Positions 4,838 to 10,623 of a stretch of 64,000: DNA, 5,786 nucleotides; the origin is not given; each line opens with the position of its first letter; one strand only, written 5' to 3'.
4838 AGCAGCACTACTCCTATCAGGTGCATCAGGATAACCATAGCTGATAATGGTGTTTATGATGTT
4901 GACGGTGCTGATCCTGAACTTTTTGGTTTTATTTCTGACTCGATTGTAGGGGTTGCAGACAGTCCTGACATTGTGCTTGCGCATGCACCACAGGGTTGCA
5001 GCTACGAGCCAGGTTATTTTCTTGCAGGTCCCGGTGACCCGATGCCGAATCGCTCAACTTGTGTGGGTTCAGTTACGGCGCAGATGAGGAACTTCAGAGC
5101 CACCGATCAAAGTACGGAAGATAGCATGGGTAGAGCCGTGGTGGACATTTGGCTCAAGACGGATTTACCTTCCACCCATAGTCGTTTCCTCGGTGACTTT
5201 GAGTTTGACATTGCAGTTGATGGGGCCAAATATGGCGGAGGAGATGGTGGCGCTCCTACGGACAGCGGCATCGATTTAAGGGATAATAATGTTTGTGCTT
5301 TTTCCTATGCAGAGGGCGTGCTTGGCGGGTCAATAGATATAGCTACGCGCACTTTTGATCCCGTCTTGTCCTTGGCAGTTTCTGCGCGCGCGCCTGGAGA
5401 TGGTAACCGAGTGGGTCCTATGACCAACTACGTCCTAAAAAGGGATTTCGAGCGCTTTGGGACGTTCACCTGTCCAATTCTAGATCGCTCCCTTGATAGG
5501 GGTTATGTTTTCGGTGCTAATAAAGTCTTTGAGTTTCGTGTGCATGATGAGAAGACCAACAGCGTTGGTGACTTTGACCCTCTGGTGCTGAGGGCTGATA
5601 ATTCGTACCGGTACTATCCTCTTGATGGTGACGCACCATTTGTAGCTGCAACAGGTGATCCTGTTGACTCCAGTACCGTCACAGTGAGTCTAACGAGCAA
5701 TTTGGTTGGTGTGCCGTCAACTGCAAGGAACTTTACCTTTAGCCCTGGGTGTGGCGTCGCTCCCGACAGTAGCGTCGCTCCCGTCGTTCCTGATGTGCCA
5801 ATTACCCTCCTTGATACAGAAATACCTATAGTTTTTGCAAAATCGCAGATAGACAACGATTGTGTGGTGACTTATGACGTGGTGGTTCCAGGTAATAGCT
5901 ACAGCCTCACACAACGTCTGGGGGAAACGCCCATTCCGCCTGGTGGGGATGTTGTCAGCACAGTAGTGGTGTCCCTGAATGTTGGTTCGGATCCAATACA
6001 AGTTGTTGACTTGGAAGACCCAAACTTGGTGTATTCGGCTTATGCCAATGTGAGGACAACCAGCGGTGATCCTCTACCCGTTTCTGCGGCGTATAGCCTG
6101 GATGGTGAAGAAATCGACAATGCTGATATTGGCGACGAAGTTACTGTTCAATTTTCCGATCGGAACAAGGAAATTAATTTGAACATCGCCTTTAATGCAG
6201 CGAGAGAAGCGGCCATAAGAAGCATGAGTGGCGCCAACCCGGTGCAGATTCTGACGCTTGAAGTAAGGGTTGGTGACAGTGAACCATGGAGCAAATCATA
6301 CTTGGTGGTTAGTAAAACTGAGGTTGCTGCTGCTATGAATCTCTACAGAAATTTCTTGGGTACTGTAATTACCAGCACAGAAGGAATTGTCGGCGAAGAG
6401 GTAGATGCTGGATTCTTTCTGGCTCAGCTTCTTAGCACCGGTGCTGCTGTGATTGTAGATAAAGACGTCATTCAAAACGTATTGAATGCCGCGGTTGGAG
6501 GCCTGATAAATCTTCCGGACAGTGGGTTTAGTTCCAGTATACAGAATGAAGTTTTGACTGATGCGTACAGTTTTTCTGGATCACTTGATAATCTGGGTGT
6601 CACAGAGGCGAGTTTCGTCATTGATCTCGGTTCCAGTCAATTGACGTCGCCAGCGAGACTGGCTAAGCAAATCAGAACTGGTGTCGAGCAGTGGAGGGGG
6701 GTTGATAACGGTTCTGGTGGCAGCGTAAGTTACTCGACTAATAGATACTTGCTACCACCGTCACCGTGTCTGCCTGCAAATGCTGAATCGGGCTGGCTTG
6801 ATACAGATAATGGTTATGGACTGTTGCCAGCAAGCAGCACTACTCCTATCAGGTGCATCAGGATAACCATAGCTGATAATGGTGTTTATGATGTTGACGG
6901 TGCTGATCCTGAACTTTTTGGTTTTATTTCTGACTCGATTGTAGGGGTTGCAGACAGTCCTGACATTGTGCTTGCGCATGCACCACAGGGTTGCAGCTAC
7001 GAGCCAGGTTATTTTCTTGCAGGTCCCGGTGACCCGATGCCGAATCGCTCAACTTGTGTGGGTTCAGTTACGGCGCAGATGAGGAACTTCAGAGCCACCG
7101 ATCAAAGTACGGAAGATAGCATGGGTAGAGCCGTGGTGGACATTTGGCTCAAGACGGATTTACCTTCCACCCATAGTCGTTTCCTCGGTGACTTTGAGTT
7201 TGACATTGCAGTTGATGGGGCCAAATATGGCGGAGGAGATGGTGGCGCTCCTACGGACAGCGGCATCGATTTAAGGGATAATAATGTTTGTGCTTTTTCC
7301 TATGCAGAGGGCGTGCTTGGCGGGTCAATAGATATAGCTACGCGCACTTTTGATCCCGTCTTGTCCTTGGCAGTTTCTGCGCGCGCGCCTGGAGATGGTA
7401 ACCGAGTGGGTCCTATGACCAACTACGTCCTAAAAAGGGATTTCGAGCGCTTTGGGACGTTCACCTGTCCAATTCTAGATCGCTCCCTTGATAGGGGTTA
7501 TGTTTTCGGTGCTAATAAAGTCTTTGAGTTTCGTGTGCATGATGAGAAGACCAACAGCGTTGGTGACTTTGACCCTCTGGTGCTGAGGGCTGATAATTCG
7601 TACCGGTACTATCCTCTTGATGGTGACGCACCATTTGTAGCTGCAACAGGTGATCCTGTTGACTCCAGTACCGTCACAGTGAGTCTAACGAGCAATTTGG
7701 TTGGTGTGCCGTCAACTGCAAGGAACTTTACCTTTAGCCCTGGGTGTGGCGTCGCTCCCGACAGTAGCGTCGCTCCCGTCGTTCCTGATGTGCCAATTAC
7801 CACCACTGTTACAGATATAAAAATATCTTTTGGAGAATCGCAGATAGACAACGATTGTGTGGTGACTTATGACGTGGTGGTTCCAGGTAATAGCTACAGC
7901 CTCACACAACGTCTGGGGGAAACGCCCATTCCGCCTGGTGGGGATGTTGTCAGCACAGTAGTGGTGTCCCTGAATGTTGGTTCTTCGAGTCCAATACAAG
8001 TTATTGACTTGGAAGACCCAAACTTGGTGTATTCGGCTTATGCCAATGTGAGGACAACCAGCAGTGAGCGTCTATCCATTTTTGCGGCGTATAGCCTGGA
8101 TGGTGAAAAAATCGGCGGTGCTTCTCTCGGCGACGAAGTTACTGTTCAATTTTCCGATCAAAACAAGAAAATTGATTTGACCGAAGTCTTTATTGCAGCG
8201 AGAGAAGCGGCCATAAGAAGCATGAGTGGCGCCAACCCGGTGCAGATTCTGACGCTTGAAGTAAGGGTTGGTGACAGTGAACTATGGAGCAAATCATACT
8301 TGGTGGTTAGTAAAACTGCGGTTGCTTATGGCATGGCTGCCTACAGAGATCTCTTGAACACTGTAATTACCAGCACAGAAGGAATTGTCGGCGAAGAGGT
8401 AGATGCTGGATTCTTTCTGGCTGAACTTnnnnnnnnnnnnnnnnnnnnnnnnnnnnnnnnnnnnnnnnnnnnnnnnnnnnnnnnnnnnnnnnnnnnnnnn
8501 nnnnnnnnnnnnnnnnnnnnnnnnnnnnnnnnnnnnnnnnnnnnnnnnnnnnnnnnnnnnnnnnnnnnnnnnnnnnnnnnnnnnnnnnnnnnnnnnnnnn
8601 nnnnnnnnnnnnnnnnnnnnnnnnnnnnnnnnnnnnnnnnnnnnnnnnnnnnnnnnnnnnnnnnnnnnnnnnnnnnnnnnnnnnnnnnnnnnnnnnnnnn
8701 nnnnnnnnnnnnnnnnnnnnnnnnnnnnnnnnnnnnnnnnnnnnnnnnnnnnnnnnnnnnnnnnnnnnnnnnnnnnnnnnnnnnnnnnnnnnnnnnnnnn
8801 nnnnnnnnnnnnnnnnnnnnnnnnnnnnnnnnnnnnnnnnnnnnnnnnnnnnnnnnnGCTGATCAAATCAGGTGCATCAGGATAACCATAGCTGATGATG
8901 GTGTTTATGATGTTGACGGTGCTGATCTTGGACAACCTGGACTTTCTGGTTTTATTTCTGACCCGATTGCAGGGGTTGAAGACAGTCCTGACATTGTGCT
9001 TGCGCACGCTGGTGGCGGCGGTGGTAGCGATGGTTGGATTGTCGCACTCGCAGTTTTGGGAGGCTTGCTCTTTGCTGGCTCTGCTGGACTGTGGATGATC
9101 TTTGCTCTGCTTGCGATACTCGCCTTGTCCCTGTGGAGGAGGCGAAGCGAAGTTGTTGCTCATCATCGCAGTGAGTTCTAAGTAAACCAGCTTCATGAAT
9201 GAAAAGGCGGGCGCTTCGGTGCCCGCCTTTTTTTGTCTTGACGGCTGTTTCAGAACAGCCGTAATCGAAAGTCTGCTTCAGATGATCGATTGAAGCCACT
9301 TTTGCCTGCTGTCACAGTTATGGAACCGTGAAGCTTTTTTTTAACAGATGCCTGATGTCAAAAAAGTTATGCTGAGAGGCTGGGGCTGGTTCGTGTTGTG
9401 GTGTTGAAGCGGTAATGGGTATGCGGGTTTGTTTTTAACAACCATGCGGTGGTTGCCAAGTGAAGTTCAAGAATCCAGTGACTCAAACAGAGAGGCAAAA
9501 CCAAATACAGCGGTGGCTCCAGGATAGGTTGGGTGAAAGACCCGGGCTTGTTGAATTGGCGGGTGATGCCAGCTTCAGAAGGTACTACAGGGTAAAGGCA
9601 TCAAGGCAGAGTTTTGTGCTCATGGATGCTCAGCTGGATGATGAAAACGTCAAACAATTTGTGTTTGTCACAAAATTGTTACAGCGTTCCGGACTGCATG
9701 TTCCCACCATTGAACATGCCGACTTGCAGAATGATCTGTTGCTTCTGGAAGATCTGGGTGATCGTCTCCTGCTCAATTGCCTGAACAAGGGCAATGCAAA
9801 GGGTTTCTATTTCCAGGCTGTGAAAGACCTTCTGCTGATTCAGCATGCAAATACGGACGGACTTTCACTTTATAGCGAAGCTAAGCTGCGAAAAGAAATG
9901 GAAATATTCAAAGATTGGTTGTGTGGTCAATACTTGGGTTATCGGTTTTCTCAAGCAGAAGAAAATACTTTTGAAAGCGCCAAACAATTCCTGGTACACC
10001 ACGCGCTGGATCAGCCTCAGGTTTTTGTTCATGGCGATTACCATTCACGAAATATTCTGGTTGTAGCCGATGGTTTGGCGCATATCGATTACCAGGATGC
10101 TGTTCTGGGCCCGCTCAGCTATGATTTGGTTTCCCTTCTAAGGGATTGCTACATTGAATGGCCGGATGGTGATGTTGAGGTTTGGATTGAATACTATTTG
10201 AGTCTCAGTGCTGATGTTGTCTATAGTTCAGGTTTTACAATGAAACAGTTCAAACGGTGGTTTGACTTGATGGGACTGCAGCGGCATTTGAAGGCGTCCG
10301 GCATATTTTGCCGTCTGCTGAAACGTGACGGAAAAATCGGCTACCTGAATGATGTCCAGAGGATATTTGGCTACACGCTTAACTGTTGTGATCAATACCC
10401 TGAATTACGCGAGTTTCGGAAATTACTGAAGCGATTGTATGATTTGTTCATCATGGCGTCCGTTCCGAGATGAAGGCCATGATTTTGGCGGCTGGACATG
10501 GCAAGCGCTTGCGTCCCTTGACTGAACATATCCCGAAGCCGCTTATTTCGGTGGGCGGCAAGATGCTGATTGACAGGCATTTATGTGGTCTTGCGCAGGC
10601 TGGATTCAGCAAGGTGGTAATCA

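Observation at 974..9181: Giant surface-protein gene made of four in-frame, near-identical ~2-kb copies of a whole mature-protein unit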

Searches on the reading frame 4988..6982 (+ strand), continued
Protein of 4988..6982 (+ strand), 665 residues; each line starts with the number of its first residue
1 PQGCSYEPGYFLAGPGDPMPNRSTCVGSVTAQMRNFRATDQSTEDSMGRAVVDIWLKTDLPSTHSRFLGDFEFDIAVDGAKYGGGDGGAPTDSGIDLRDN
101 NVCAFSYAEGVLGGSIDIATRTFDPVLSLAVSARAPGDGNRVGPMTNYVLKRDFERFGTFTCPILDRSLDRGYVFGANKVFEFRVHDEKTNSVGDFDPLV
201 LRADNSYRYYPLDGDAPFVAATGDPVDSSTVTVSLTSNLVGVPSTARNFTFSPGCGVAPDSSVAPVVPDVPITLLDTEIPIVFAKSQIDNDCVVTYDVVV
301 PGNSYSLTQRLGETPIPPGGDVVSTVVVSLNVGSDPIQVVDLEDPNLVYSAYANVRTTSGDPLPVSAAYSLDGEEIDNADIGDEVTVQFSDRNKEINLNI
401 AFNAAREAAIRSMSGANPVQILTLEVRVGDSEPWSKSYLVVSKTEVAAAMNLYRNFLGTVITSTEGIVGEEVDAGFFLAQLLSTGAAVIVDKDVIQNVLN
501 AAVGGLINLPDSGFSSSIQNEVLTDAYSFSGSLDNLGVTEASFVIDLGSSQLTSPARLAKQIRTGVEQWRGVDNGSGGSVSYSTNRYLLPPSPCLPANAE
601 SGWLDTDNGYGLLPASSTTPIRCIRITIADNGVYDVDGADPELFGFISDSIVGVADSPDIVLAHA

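Call 84: find_encoding_contigs(protein=P0011, flank=10000, max_places=2)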
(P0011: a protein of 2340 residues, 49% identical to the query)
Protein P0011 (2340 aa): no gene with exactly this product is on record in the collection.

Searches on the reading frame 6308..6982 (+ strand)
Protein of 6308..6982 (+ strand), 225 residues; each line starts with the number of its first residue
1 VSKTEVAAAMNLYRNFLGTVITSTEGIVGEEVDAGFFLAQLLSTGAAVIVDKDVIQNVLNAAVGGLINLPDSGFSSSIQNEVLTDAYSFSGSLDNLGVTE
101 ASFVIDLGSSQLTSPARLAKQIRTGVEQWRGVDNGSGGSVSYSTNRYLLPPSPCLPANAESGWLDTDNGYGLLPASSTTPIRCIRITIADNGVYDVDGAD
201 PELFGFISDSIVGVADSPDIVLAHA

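Call 72: predict_structure(alignment_id=A2)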
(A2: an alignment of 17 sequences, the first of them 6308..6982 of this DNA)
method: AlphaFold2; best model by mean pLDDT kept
length: 225 residues; sequences in the alignment: 17
mean_pLDDT: 73.9   pTM: 0.72
mean pLDDT of the five models: 73.9, 73.5, 72.8, 72.0, 65.0
residues with pLDDT >= 90: 45; 70-90: 105; 50-70: 38; < 50: 37
segments of 3 or more residues with pLDDT < 50: 1-6, 16-41
pLDDT, mean of each block of 10 residues (from residue 1): 47 47 41 42 52 72 82 75 82 68 85 93 81 91 73 79 85 93 90 77 75 89 82
secondary structure, 60 per line:
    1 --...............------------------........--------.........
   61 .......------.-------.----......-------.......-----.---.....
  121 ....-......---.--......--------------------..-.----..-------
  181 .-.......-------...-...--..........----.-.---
elements in order: H3-17 H36-43 H52-67 E87-92 E100-106 E116-124 E126-131 E138-143 E183-189 E206-215
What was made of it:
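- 6455..6982 (+): Pre-anchor C-module of unit 3, the modelled beta-sandwich. Equivalent copies lie at about 2483-3010, 4460-4987 and 8453-9010. AlphaFold2 with a 17-sequence alignment gave pLDDT 73.9 and pTM 0.72, with strands running up to LAHA (call 72).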

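Call 74: fold_search(model_id=the predicted structure, library=pdb)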
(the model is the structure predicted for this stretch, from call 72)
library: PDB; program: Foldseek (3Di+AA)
matches with E <= 10: 1187; with E <= 0.001: 0
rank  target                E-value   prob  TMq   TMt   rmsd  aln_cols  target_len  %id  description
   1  2z4f_MODEL_1_A        7.7e-03  0.54  0.22  0.28   9.8       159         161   12  Solution structure of the Discoidin Domain of DDR2 (released 2007-09-04)
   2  4lpl                  9.8e-03  0.60  0.23  0.32   9.9       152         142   10  Structure of CBM32-1 from a family 31 glycoside hydrolase from Clostridium perfringens (released 2014-07-16)
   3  4lqr                  1.1e-02  0.66  0.28  0.37  11.2       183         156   12  Structure of CBM32-3 from a family 31 glycoside hydrolase from Clostridium perfringens (released 2014-07-23)
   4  5n6w_A                1.2e-02  0.60  0.22  0.30   9.8       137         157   11  Retinoschisin R141H Mutant (released 2017-04-12)
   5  1czs                  1.2e-02  0.47  0.18  0.24   9.0       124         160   14  CRYSTAL STRUCTURE OF THE C2 DOMAIN OF HUMAN COAGULATION FACTOR V: COMPLEX WITH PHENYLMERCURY (released 1999-11-26)
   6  4gwj_A                1.6e-02  0.60  0.22  0.31   8.2       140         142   12  His 62 mutant of the lectin binding domain of Lectinolysin complexed with Lewis b (released 2012-11-21)
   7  5by3                  2.1e-02  0.10  0.14  0.06  17.7       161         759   10  A novel family GH115 4-O-Methyl-alpha-glucuronidase, BtGH115A, with specificity for decorated arabinogalactans (released 2015-07-22)
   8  9qwz_B                3.2e-02  0.18  0.23  0.06  21.9       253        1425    9  Cryo-EM structure of the human UBR4/KCMF1/CALM1 complex (BP focused refinement) (released 2025-09-03)
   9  6kop_A                3.7e-02  0.04  0.09  0.10  21.7       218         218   10  Mycobacterium tuberculosis initial transcription complex comprising sigma H and 5'-OH RNA of 9 nt (released 2020-03-11)
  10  6zbo_D                4.1e-02  0.25  0.22  0.24  13.4       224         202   12  HIF Prolyl Hydroxylase 2 (PHD2/EGLN1) in Complex with 1-(6-morpholinopyrimidin-4-yl)-4-(1H-1,2,3-triazol-1-yl)-1H-pyra (released 2021-04-07)
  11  8k2h_B                4.1e-02  0.21  0.18  0.09  10.5       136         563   11  Crystal structure of Group 2Oligosaccharide/Monosaccharide-releasing beta-N-acetylhexosaminidase NgaAt from Arabidopsi (released 2024-04-24)
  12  8k2i_B                4.4e-02  0.23  0.19  0.09  10.4       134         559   10  Crystal structure of Group 2 Oligosaccharide/Monosaccharide-releasing beta-N-acetylhexosaminidase NgaAt from Arabidops (released 2024-04-24)
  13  6zbo_E                4.9e-02  0.25  0.23  0.25  12.8       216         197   11  HIF Prolyl Hydroxylase 2 (PHD2/EGLN1) in Complex with 1-(6-morpholinopyrimidin-4-yl)-4-(1H-1,2,3-triazol-1-yl)-1H-pyra (released 2021-04-07)
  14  5fax_A                5.6e-02  0.15  0.22  0.14  12.0       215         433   11  Structure of subtilase SubHal from Bacillus halmapalus (released 2016-05-18)
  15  4tlg_A                5.9e-02  0.20  0.20  0.13  10.7       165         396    8  Crystal structure of SEC14-like protein 4 (SEC14L4) (released 2014-07-02)
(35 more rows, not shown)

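Call 76: search_protein_families(library=ncbifam, proteins=[window:6308-6982:+], max_evalue=10)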
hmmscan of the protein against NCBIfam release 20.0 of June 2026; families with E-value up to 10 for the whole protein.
window:6308-6982:+ (225 aa): 1 family
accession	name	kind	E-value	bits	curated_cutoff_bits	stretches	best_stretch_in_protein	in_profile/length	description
NF010616.0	PRK14013.2-2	equivalog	0.22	10.8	606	1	47-108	211-272/365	hypothetical protein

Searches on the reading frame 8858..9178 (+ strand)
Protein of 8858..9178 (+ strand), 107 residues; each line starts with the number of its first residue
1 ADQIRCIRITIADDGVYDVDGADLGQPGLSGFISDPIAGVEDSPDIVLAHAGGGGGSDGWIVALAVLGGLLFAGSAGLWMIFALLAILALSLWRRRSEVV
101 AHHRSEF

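Call 9: search_protein_families(library=ncbifam, proteins=[window:8858-9178:+], max_evalue=10)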
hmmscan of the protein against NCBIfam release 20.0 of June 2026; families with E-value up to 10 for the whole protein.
seq(107 aa): 3 families
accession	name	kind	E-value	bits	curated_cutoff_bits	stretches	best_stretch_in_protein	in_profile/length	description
NF033846.1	Rumino_NPXTG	domain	0.48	10.8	23.5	1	74-96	5-29/30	NPXTG-anchored protein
TIGR03901.2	MYXO-CTERM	domain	2.9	8.4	20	1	74-96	13-33/34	MYXO-CTERM sorting domain-containing protein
TIGR04288.2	CGP_CTERM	domain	8.9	6.9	21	1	81-95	6-20/20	CGP-CTERM sorting domain-containing protein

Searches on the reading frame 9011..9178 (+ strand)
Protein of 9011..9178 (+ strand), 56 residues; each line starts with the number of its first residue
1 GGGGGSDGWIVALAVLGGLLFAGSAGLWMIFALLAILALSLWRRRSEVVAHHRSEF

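Call 9: search_protein_families(library=ncbifam, proteins=[window:9011-9178:+], max_evalue=10)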
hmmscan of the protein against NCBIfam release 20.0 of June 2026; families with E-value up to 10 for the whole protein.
seq(56 aa): 4 families
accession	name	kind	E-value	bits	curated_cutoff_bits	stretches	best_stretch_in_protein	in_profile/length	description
NF033846.1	Rumino_NPXTG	domain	0.074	13.4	23.5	1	23-45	5-29/30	NPXTG-anchored protein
TIGR03901.2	MYXO-CTERM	domain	0.083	13.3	20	1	23-45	13-33/34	MYXO-CTERM sorting domain-containing protein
TIGR04288.2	CGP_CTERM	domain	1.4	9.4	21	1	30-44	6-20/20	CGP-CTERM sorting domain-containing protein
NF045529.2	Heimdall-CTERM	domain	3.2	8.3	24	1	30-45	8-23/26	Heimdall-CTERM domain-containing surface protein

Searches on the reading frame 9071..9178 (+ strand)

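Call 46: search_protein_families(library=ncbifam, proteins=[window:9071-9178:+], max_evalue=10)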
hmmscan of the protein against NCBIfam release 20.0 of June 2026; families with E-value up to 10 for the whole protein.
seq(36 aa): 6 families
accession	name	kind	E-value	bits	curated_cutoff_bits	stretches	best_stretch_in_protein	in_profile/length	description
TIGR03901.2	MYXO-CTERM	domain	0.013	15.8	20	1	3-25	13-33/34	MYXO-CTERM sorting domain-containing protein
NF053845.1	CoaP_CTERM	equivalog_domain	0.022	14.4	35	1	2-26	6-34/35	choice-of-anchor protein CoaP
NF033846.1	Rumino_NPXTG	domain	0.073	13.4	23.5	1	3-25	5-29/30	NPXTG-anchored protein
TIGR01167.1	LPXTG_anchor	domain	0.085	13.6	15.9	1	4-25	11-32/34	LPXTG cell wall anchor domain-containing protein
TIGR03382.1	GC_trans_RRR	domain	0.52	11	15.85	1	2-25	4-27/27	MYXO-CTERM sorting domain-containing protein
TIGR03501.1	GlyGly_CTERM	domain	8.4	7.4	15.5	0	11-20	7-16/22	GlyGly-CTERM sorting domain-containing protein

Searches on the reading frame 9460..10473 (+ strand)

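Call 9: search_protein_families(library=ncbifam, proteins=[window:9460-10473:+], max_evalue=10)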
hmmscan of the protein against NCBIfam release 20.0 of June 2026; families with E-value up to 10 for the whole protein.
window:9460-10473:+ (337 aa): 9 families
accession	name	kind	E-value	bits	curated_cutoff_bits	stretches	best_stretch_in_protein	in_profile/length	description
NF045759.1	NamurgluKinAmgK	equivalog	3.8e-67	226.7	550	1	11-326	2-322/324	N-acetylmuramate/N-acetylglucosamine kinase AmgK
NF045698.1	MurGlcNAcKinAmgK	equivalog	1.1e-28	100.5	500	2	60-324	77-351/360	N-acetylmuramate/N-acetylglucosamine kinase AmgK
NF008738.0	PRK11768.1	equivalog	2.2e-05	24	194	1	158-227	170-236/327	serine/threonine protein kinase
TIGR01767.2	MTRK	equivalog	2.4e-05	23.6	275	1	177-231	216-270/401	S-methyl-5-thioribose kinase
TIGR03724.2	arch_bud32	equivalog_domain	0.0013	18.2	125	2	55-112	31-87/193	KEOPS complex kinase/ATPase Bud32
TIGR02906.1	spore_CotS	subfamily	0.0021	17.1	172.7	1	183-248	184-252/314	CotS family spore coat protein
TIGR02721.1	ycfN_thiK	equivalog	0.0024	17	299.45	1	187-267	146-220/256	thiamine kinase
NF007174.0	PRK09605.1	equivalog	0.061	11.8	447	1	55-110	374-429/535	bifunctional N(6)-L-threonylcarbamoyladenine synthase/serine/threonine protein kinase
NF046102.1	CellCycRegCcrZ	equivalog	0.35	10.3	400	1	187-254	153-218/260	cell cycle regulator CcrZ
